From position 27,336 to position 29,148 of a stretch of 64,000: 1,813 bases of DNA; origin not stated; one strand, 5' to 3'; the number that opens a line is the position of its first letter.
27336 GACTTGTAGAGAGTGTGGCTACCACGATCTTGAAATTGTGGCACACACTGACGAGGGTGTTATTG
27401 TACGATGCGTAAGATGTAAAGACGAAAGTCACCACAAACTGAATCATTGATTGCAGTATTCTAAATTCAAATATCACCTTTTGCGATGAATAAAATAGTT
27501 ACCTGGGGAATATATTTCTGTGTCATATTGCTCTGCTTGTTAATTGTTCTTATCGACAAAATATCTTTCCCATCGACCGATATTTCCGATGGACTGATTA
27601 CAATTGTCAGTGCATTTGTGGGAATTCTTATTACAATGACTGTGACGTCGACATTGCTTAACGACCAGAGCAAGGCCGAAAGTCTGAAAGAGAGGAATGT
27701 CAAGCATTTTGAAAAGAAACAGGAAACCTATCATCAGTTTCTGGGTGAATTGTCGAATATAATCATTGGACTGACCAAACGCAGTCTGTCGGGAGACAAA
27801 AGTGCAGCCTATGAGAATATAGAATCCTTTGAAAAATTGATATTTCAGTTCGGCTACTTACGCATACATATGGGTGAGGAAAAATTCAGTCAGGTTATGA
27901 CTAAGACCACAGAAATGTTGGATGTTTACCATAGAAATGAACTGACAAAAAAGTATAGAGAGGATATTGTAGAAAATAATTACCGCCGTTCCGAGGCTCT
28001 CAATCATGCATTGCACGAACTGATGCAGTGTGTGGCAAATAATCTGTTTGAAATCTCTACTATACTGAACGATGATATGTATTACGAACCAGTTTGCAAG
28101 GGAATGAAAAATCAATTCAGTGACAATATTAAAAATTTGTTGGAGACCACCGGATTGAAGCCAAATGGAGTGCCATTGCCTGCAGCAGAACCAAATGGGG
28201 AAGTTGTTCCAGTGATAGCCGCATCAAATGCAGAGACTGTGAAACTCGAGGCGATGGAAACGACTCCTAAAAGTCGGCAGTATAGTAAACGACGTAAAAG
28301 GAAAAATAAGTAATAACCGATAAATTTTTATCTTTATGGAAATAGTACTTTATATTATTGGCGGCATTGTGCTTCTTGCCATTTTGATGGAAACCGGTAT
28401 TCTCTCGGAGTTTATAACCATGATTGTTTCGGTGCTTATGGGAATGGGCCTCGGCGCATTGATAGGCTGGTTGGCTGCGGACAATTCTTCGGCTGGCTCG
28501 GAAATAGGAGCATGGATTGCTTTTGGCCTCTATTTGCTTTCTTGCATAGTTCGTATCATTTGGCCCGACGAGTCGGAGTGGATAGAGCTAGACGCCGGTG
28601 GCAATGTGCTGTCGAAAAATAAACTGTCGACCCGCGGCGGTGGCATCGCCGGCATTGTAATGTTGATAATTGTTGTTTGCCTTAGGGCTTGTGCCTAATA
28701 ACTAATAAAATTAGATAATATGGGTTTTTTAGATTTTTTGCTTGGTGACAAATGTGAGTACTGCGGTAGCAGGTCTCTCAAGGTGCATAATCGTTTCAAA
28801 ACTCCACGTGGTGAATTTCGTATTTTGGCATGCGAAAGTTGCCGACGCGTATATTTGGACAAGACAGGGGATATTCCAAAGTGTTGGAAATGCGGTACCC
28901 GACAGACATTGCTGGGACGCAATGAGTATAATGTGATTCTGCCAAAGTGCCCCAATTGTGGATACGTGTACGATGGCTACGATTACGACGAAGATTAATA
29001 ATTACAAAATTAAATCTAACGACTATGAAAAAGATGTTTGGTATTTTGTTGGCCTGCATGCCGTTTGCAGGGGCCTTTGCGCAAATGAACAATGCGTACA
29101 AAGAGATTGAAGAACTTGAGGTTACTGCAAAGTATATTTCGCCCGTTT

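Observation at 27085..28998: Low-GC cassette of four small membrane / zinc-ribbon proteins with no recognisable family: best candidate for an undescribed system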

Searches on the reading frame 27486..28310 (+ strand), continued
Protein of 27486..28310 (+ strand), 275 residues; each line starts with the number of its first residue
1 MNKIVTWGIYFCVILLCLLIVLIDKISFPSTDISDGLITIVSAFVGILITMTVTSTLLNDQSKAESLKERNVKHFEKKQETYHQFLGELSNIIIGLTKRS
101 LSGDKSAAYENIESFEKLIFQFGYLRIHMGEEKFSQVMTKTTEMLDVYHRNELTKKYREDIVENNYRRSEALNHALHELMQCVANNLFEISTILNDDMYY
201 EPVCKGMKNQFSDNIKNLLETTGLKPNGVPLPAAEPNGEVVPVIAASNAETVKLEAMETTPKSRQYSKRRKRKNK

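Call 53: fold_search(model_id=the predicted structure, library=viral)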
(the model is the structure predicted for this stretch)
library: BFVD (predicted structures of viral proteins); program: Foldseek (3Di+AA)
matches with E <= 10: 187; with E <= 0.001: 0
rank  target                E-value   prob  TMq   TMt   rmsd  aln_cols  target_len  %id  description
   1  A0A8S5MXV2            1.9e-01  0.72  0.28  0.28  15.8       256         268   12  Uncharacterized protein [Siphoviridae sp. ctYyB9]
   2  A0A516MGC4            2.5e-01  0.63  0.26  0.11  23.8       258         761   10  (no name in the UniProt tables at hand)
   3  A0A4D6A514            3.2e-01  0.96  0.38  0.57   5.7       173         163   17  (no name in the UniProt tables at hand)
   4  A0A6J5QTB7            4.3e-01  0.51  0.29  0.12  20.6       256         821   10  Uncharacterized protein [uncultured Caudovirales phage]
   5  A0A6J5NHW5            5.5e-01  0.44  0.29  0.12  31.1       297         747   10  Uncharacterized protein [uncultured Caudovirales phage]
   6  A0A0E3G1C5            5.5e-01  0.14  0.15  0.08  31.6       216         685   12  Baseplate hub + tail lysozyme [Synechococcus phage ACG-2014f]
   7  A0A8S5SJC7            6.1e-01  0.94  0.34  0.56   7.7       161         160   14  Uncharacterized protein [Siphoviridae sp. ctFIm6]
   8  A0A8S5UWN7            6.1e-01  0.20  0.18  0.23  22.5       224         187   12  Holin [Siphoviridae sp. ctzO58]
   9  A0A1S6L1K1            6.1e-01  0.11  0.12  0.07  24.6       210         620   10  (no name in the UniProt tables at hand)
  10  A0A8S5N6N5            6.4e-01  0.20  0.21  0.14  49.0       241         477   15  STRUCTURAL MAINTENANCE OF CHROMOSOMES PROTEIN [Siphoviridae sp. ctfWC31]
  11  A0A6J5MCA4            6.8e-01  0.25  0.22  0.07  26.0       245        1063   13  Uncharacterized protein [uncultured Caudovirales phage]
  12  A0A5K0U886            6.8e-01  0.13  0.17  0.07  38.9       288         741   14  Lipase-like C-terminal domain-containing protein [Yasminevirus sp. GU-2018]
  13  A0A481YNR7            7.5e-01  0.72  0.30  0.34   9.7       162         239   17  Uncharacterized protein (Fragment) [Pithovirus LCDPAC01]
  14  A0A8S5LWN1            8.7e-01  0.20  0.25  0.11  20.0       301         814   12  Minor tail protein [Siphoviridae sp. ctRiO19]
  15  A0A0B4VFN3            8.7e-01  0.18  0.21  0.09  34.0       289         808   13  Uncharacterized protein [Tipula oleracea nudivirus]
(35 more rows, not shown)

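Call 56: search_protein_families(library=pfam, proteins=[L012:7976-8776:+, L012:9256-9966:+, L012:11097-11546:+, L012:11565-13268:+, L012:13875-15023:+, L013:1681-3837:+, L013:3785-5707:-, L013:7336-7767:+, L013:8349-9809:+, L013:9809-12442:+], max_evalue=0.001)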
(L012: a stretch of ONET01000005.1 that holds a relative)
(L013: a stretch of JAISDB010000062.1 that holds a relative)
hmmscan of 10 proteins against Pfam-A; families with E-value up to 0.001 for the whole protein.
L012:7976-8776:+ (267 aa): 1 family
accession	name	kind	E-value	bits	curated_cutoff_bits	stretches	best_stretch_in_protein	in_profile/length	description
PF08843.17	AbiEii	-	4.7e-18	66.4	22.5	1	29-219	2-192/238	Nucleotidyl transferase AbiEii toxin, Type IV TA system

L012:9256-9966:+ (237 aa): 0 families

L012:11097-11546:+ (150 aa): 0 families

L012:11565-13268:+ (568 aa): 0 families

L012:13875-15023:+ (383 aa): 0 families

L013:1681-3837:+ (719 aa): 5 families
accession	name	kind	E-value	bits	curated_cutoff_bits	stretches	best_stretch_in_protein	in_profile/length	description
PF00773.25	RNB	-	3.7e-112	375.2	29.3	1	260-588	1-325/326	RNB domain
PF17876.7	CSD2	-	1.2e-34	118.6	26.2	2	164-238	1-74/74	Cold shock domain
PF08206.17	OB_RNB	-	2.5e-16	59.5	24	2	86-144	1-58/58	Ribonuclease B OB domain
PF17849.7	OB_Dis3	-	5e-10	39.8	22.8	1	176-232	25-77/77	Dis3-like cold-shock domain 2 (CSD2)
PF00575.29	S1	-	4.2e-09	37.1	22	1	633-711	5-71/74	S1 RNA binding domain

L013:3785-5707:- (640 aa): 3 families
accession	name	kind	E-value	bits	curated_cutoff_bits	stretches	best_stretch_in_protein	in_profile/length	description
PF00122.25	E1-E2_ATPase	-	6.2e-44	150.1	28.1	1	126-306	3-181/181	E1-E2 ATPase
PF00702.32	Hydrolase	-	3e-24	86.9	26.4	1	323-529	2-188/191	haloacid dehalogenase-like hydrolase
PF08282.18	Hydrolase_3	-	0.00018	21.8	20.9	1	504-564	195-254/255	haloacid dehalogenase-like hydrolase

L013:7336-7767:+ (144 aa): 0 families

L013:8349-9809:+ (487 aa): 0 families

L013:9809-12442:+ (878 aa): 1 family
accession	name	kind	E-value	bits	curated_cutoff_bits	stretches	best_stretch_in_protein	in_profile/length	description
PF01841.26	Transglut_core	-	1.7e-18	67.3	23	1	450-574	2-107/108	Transglutaminase-like superfamily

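Call 79: search_solved_structures(query=A1, max_evalue=1)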
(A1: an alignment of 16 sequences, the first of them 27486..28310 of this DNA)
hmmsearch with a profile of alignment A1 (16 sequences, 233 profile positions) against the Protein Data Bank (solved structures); distinct sequences matched with E-value up to 1: 2.
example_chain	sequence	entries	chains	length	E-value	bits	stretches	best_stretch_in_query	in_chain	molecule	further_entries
8adn_F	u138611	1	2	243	0.044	16.4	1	163-220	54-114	Proteasome subunit alpha type-7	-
9on3_B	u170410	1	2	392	0.99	12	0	99-212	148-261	Saglin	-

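Call 84: search_protein_families(library=pfam, proteins=[L001:2569-2745:+, L005:1235-1912:+, L005:753-1097:+], max_evalue=0.01)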
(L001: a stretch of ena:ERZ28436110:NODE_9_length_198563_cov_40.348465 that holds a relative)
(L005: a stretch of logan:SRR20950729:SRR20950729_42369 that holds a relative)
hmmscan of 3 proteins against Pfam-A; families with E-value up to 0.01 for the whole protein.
L001:2569-2745:+ (59 aa): 0 families

L005:1235-1912:+ (226 aa): 0 families

L005:753-1097:+ (115 aa): 0 families

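Call 92: find_related_loci(query=A1, collection=viral_contigs, flank=6000)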
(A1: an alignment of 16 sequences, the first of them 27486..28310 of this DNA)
Query A1 (275 aa) in viral_contigs; peptide patterns used: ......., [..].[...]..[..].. (x = any residue, [..] = any of these).
158 stretches matched a pattern, but none encodes a relative of the query by tblastn (E <= 1e-3).

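Call 107: search_dna_similar(query=window:27486-28310:+, collection=plasmids, mode=protein, max_evalue=0.001, max_rows=5)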
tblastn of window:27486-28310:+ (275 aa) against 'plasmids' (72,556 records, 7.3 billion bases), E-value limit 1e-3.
No match.

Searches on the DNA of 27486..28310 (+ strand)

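Call 102: search_rna_families(sources=[L001, L006, L008, L009, L020, L022, L010, L014, L026], threshold=gathering)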
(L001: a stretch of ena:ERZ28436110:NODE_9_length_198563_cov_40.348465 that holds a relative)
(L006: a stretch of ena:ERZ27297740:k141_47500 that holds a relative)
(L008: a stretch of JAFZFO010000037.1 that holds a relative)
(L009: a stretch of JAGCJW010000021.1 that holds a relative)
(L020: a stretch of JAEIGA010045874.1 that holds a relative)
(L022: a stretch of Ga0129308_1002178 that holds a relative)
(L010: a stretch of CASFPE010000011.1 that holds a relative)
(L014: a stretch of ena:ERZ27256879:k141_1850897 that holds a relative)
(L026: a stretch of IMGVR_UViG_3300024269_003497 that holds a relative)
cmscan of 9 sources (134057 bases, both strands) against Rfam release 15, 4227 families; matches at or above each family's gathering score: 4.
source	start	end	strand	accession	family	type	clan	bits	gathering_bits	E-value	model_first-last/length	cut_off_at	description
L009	966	1156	+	RF00174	Cobalamin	Cis-reg; riboswitch;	CL00101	104.8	31.5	7.1e-25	1-189/189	no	Cobalamin riboswitch aptamer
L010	9754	9788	+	RF02914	DUF805b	Cis-reg;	CL00115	47.5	35.6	4.5e-10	1-35/35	no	DUF805b RNA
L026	6537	6574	+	RF02914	DUF805b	Cis-reg;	CL00115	44.4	35.6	4.7e-09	1-35/35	no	DUF805b RNA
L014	2743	2777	+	RF02914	DUF805b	Cis-reg;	CL00115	41.9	35.6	3.4e-08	1-35/35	no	DUF805b RNA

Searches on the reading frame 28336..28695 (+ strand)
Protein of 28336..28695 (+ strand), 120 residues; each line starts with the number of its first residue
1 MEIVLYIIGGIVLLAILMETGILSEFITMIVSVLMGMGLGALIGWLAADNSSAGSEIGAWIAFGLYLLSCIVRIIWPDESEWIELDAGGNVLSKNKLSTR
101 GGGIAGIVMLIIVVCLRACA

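Call 3: search_protein_families(library=pfam, proteins=[window:28336-28695:+], max_evalue=1)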
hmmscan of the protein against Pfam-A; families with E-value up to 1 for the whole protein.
window:28336-28695:+ (120 aa): 1 family
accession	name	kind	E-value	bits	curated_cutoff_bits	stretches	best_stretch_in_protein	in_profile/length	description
PF14015.11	DUF4231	-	1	10.3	24.7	0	39-74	27-60/103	Protein of unknown function (DUF4231)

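Call 4: search_protein_families(library=ncbifam, proteins=[window:28336-28695:+], max_evalue=1)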
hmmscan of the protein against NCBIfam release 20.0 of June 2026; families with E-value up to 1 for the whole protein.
window:28336-28695:+ (120 aa): 0 families

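Call 5: search_protein_families(library=padloc, proteins=[window:28336-28695:+], max_evalue=1)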
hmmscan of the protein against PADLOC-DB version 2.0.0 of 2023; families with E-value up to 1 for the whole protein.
window:28336-28695:+ (120 aa): 0 families

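Call 6: search_protein_families(library=phrogs, proteins=[window:28336-28695:+], max_evalue=1)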
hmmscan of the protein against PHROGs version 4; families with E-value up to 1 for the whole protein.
window:28336-28695:+ (120 aa): 2 families
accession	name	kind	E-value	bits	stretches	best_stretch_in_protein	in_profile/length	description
phrog_30687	-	unknown function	0.058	14.7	1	36-82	28-73/110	-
phrog_33002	-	unknown function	0.08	12.1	1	20-87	29-96/765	-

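Call 40: find_homologous_proteins(query=window:28336-28695:+, max_evalue=0.001)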
Query window:28336-28695:+ (120 aa): 1 proteins with E <= 0.001 among 27 candidates.
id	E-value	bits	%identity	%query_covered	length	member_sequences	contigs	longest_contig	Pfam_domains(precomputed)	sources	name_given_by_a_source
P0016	4.3e-66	238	100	100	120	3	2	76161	-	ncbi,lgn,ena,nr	ncbi:MAG: hypothetical protein IKU50_08555 [Bacteroidaceae bacterium]|nr:hypothetical protein [Bacte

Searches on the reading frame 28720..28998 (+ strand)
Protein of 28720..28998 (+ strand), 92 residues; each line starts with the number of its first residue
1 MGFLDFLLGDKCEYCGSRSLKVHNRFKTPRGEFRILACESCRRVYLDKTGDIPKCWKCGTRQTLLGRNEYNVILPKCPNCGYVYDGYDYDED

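Call 3: search_protein_families(library=pfam, proteins=[window:28720-28995:+], max_evalue=1)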
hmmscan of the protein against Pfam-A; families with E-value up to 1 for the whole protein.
window:28720-28995:+ (92 aa): 27 families (the best 25 are shown)
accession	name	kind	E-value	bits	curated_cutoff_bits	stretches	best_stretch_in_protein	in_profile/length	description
PF12172.15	zf-ChsH2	-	9.2e-06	25.8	23.2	2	67-84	4-21/37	ChsH2, rubredoxin-like zinc ribbon domain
PF24292.1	DUF7479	-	0.00032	21.2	27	1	68-84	24-40/60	Domain of unknown function (DUF7479)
PF14446.12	Prok-RING_1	-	0.016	15.6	29.1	1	37-61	6-29/54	Prokaryotic RING finger family 1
PF19769.4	CPxCG_zf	-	0.018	15.3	27.2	0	53-85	2-34/183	CPxCG-related zinc finger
PF07295.17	DUF1451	-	0.023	15.3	26.1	1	36-61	114-140/146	Zinc-ribbon containing domain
PF08274.17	Zn_Ribbon_YjdM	-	0.031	14.8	30.8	0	74-81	2-9/30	PhnA Zinc-Ribbon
PF12773.13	DZR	-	0.037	14.6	27.3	0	38-84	1-34/45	Double zinc ribbon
PF03604.18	Zn_ribbon_RPAB4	-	0.038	14.1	24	1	38-61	3-26/32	DNA directed RNA polymerase, 7 kDa subunit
PF18256.6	HscB_4_cys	-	0.043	14.1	26.2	1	53-60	1-8/27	Co-chaperone HscB tetracysteine metal binding motif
PF07282.18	Cas12f1-like_TNB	-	0.048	14.3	26.3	1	54-85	30-51/60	Cas12f1-like, TNB domain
PF08271.17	Zn_Ribbon_TF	-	0.052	13.5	29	1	54-91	2-36/43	TFIIB zinc-binding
PF21349.2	RUBY_RBDX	-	0.055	13.4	26.5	1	76-86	2-12/30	Rubrerythrin, rubredoxin-like domain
PF18912.6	DZR_2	-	0.077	13.3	27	0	3-65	1-46/56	Double zinc ribbon domain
PF09723.15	Zn_ribbon_8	-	0.079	13.4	34.4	1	54-81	7-33/41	Zinc ribbon domain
PF21352.3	Zn_ribbon_Thio2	-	0.085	13.2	27.1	1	37-59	4-26/27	Thioredoxin 2, N-terminal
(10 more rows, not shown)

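Call 4: search_protein_families(library=ncbifam, proteins=[window:28720-28995:+], max_evalue=1)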
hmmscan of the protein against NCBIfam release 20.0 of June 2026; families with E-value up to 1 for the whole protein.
window:28720-28995:+ (92 aa): 14 families
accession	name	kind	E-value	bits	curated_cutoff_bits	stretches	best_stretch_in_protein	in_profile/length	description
NF045645.1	DVU_1557_fam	equivalog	0.00057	20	60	1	68-84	24-40/60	DVU_1557 family redox protein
TIGR04165.1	methano_modCys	hypoth_equivalog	0.0043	17.3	60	0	54-85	9-47/50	TIGR04165 family Cys-rich peptide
TIGR02443.1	TIGR02443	equivalog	0.03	14.2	49.45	1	54-83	11-40/59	YheV family putative zinc ribbon protein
NF047912.1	ECs_2282_CxxC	subfamily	0.047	13.6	37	1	11-45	4-37/60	ECs_2282 family putative zinc-binding protein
TIGR02605.1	CxxC_CxxC_SSSS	subfamily_domain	0.051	13.7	31.3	1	54-81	7-33/52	FmdB family zinc ribbon protein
NF001629.0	PRK00415.1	equivalog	0.051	13.1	70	2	26-60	5-41/62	30S ribosomal protein S27e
NF004538.0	PRK05888.1-4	equivalog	0.13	11.8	135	1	22-83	50-108/162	NADH-quinone oxidoreductase subunit NuoI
NF011482.0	PRK14892.1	equivalog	0.21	11.5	109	0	52-84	21-52/101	putative transcription elongation factor Elf1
NF045720.1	rubredox_RCKP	subfamily_domain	0.25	10.9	45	0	76-84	5-13/34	RCKP-type rubredoxin-like domain-containing protein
TIGR00100.1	hypA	equivalog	0.31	11.1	88.1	1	36-63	71-99/116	hydrogenase maturation nickel metallochaperone HypA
NF033497.1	rubre_like_arch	subfamily_domain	0.52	10.1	32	0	55-63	3-11/34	rubrerythrin-like domain-containing protein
NF041664.1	RNAP_arch_Epp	equivalog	0.71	9.8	50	0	37-63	2-23/57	transcription elongation factor subunit Spt4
NF041911.1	HVO_0649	equivalog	0.91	9.5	70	0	67-85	15-33/65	HVO_0649 family zinc finger protein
TIGR03655.1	anti_R_Lar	subfamily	0.96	9.8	39.6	1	11-41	3-34/55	Lar family restriction alleviation protein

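Call 5: search_protein_families(library=padloc, proteins=[window:28720-28995:+], max_evalue=1)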
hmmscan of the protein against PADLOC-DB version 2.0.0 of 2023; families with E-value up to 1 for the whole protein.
window:28720-28995:+ (92 aa): 2 families
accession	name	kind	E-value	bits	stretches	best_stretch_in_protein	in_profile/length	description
PDLC04162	HEC-08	-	0.0041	14.3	1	11-88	205-275/358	-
PDLC04548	PDC-M26B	-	0.53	6.2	1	12-81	783-854/857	-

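Call 6: search_protein_families(library=phrogs, proteins=[window:28720-28995:+], max_evalue=1)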
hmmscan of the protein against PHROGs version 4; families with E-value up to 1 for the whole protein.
window:28720-28995:+ (92 aa): 5 families
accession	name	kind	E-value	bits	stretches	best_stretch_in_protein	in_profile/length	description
phrog_25163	-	DNA, RNA and nucleotide metabolism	0.022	15.3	0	49-61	4-16/39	DNA binding protein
phrog_10675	-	unknown function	0.03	15.5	1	54-84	7-41/98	-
phrog_7042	-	unknown function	0.23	12.7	1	54-82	6-32/62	-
phrog_26488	-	unknown function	0.32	12.3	1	55-91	24-60/104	-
phrog_9188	-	unknown function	0.51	11.6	0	37-63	40-65/70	-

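Call 45: find_encoding_contigs(protein=window:28720-28998:+, flank=8000, max_places=4)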
Protein window:28720-28998:+ (92 aa): 3 contigs read that carry it; 2 places shown.
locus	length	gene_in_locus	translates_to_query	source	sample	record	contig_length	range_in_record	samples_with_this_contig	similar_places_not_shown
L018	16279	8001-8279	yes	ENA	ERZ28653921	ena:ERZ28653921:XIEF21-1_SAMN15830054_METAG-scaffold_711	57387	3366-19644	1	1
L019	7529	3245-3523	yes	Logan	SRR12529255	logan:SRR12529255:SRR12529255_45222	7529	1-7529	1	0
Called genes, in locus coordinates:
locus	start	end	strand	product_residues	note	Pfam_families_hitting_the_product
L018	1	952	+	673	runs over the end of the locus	PF02469:Fasciclin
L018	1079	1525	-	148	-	PF00583:Acetyltransf_1, PF13673:Acetyltransf_10, PF13508:Acetyltransf_7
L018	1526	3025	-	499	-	PF02638:GHL10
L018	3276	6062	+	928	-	PF00005:ABC_tran (faint), PF02463:SMC_N (faint), PF13191:AAA_16 (faint), PF13304:AAA_21 (faint), PF13481:AAA_25 (faint), PF13555:AAA_29 (faint), PF17760:UvrA_inter, PF17755:UvrA_DNA-bind (weak), +1 more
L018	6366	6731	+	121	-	-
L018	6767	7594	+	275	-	-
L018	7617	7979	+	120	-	-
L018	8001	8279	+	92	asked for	PF12172:zf-ChsH2 (faint)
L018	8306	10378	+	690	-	PF07715:Plug, PF00593:TonB_dep_Rec_b-barrel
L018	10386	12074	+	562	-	PF05992:SbmA_BacA, PF06472:ABC_membrane_2, PF00005:ABC_tran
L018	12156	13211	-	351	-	PF03446:NAD_binding_2 (faint), PF07991:KARI_N, PF01450:KARI_C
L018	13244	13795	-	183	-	PF01842:ACT, PF22629:ACT_AHAS_ss, PF10369:ALS_ss_C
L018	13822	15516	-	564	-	PF02776:TPP_enzyme_N, PF00205:TPP_enzyme_M, PF02775:TPP_enzyme_C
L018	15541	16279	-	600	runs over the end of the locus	PF00920:ILVD_EDD_N, PF24877:ILV_EDD_C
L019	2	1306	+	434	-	?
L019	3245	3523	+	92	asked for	PF12172:zf-ChsH2 (faint)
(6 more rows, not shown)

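Call 77: search_solved_structures(query=window:28720-28995:+, max_evalue=1)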
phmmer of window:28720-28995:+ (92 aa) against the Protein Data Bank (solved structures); distinct sequences matched with E-value up to 1: 1.
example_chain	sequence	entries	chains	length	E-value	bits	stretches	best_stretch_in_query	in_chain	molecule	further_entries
6zu5_LGG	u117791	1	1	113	0.83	12.9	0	31-61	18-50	eL34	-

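Call 94: find_related_loci(query=window:28720-28995:+, collection=viral_contigs, flank=6000)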
Query window:28720-28995:+ (92 aa) in viral_contigs; peptide patterns used: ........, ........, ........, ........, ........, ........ (x = any residue, [..] = any of these).
2 stretches matched a pattern; 1 encode a relative of the query (tblastn E <= 1e-3); 1 distinct loci.
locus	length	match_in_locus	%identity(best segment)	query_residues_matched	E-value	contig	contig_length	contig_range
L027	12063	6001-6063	52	40-60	4e-4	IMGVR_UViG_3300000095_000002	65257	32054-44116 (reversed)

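Call 106: search_dna_similar(query=window:28720-28995:+, collection=phages, mode=protein, max_evalue=0.001, max_rows=5)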
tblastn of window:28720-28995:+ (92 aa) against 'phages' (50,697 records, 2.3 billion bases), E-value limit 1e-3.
No match.
